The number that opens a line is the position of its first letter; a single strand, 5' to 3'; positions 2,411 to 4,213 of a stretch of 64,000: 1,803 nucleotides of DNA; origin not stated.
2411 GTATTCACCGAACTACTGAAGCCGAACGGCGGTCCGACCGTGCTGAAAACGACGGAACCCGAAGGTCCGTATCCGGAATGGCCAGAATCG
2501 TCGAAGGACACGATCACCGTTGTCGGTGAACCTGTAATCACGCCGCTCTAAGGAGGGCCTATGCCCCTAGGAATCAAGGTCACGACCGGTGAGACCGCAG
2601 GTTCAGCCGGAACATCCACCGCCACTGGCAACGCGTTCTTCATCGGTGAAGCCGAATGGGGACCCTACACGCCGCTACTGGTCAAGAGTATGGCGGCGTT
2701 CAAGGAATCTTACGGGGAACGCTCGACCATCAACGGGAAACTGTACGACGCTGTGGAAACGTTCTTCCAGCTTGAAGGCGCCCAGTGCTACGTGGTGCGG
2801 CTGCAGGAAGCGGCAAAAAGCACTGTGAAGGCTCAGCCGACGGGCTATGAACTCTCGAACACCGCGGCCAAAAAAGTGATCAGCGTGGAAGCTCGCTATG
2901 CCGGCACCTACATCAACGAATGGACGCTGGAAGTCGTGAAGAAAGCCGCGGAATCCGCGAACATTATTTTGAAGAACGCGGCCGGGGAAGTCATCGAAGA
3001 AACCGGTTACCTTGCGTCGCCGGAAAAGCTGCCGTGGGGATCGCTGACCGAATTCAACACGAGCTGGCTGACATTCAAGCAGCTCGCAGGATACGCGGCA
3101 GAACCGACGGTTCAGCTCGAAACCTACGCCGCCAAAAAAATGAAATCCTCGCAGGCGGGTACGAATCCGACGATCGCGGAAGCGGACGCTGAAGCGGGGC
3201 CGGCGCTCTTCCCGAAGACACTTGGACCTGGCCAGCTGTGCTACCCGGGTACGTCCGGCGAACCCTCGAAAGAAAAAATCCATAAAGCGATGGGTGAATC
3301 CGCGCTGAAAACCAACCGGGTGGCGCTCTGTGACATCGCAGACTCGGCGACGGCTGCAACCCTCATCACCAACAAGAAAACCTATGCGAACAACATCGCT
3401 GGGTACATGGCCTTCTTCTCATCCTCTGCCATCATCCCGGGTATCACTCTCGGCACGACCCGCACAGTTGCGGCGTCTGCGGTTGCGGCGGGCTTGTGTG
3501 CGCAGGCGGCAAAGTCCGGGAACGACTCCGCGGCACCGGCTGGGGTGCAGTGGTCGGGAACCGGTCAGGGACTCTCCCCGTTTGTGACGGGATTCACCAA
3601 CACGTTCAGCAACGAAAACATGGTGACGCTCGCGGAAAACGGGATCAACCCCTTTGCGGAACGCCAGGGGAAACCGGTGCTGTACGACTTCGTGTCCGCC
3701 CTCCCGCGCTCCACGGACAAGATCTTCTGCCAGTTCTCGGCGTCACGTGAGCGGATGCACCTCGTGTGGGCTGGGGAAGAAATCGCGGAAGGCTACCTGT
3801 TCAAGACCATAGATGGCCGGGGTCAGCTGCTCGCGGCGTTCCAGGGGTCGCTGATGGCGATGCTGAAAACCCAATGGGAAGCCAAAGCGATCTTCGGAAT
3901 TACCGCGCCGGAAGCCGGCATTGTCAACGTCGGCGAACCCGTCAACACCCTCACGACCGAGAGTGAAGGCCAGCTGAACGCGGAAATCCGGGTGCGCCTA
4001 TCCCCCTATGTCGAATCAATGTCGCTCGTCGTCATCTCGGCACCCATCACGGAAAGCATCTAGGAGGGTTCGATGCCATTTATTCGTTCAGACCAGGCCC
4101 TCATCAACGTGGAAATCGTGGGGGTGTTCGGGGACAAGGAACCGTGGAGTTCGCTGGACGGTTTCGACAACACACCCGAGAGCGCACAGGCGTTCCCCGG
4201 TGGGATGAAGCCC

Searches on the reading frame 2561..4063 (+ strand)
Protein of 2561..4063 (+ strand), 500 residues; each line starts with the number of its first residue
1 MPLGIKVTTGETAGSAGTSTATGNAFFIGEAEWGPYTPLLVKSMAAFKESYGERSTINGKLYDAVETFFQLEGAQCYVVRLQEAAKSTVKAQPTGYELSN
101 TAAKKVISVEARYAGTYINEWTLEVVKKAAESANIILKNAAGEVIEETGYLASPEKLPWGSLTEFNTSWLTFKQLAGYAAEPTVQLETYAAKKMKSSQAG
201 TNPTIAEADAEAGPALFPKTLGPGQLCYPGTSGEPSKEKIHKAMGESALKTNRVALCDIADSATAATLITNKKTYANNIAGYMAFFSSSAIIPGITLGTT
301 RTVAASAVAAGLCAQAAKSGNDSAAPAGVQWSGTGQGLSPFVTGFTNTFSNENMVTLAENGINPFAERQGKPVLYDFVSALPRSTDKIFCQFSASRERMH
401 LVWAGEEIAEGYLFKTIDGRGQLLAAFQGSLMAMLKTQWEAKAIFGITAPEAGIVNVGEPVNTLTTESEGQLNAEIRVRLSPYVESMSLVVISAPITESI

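Call 26: search_dna_similar(query=window:2561-4063:+, collection=phages, mode=protein, max_rows=15)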
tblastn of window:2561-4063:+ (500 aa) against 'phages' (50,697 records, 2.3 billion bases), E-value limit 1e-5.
Records with a match: 24; places in all: 24; records where one place covers at least 80% of the query: 24.
Best place of each record, by identity: <60% 24.
By first word of the organism name: Gordonia 14; Arthrobacter 10.
By host as written in the record: Gordonia rubripertincta NRRL B-16540 9; Arthrobacter sp. ATCC 21022 3; - 2; Gordonia malaquae CON67 2; Arthrobacter globiformis NRRL B-2979 2; Arthrobacter globiformis B-2979 2; Gordonia rubripertincta NRRL B-16540 SEA 1; Arthrobacter globiformis NRRL B-2880 1; and 2 more.
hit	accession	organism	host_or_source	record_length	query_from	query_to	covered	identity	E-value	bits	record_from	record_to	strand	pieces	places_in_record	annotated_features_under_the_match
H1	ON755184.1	Gordonia phage DalanDe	soil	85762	26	492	93%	25.5%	2e-15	86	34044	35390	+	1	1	39: tail sheath protein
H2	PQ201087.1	Gordonia phage UBSmoodge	soil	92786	26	489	93%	25.6%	4e-17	91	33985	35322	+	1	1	46: tail sheath protein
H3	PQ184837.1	Gordonia phage ScarletRaider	Gordonia rubripertincta NRRL B-16540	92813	26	489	93%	25.3%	8e-17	90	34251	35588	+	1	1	44: tail sheath protein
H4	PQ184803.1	Gordonia phage FlyingTortilla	Gordonia rubripertincta NRRL B-16540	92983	26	489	93%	25.3%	8e-17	90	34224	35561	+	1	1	44: tail sheath protein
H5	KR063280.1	Gordonia phage GMA6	Gordonia malaquae CON67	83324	26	489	93%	25.3%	1e-13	80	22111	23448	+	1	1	putative structural protein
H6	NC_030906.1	Gordonia phage GMA6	Gordonia malaquae CON67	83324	26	489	93%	25.3%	1e-13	80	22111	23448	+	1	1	putative structural protein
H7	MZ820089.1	Gordonia phage ChisanaKitsune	Gordonia rubripertincta NRRL B-16540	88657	26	492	93%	24.8%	2e-16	89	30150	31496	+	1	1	41: tail sheath protein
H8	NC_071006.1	Gordonia phage ChisanaKitsune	Gordonia rubripertincta NRRL B-16540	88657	26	492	93%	24.8%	2e-16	89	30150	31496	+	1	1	41: tail sheath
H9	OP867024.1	Gordonia phage Hanem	Gordonia rubripertincta NRRL B-16540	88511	26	492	93%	24.6%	4e-16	88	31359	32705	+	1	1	45: tail sheath protein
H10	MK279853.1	Gordonia phage Gray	Gordonia rubripertincta NRRL B-16540 SEA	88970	26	492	93%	24.6%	4e-16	88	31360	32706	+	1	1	45: tail sheath protein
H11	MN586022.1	Gordonia phage Chidiebere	Gordonia rubripertincta NRRL B-16540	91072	26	492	93%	24.6%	4e-16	88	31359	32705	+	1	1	45: tail sheath protein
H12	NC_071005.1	Gordonia phage Chidiebere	Gordonia rubripertincta NRRL B-16540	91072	26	492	93%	24.6%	4e-16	88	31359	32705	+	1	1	45: tail sheath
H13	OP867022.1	Gordonia phage Kabocha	Gordonia rubripertincta NRRL B-16540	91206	26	492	93%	24.6%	4e-16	88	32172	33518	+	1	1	46: tail sheath protein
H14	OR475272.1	Gordonia Phage Schomber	Gordonia rubripertincta NRRL B-16540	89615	26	492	93%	24.6%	3e-16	88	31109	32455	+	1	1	44: tail sheath protein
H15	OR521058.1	Arthrobacter phage Altadena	Arthrobacter globiformis NRRL B-2880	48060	26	500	95%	23.6%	7e-8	62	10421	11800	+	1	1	14: tail sheath protein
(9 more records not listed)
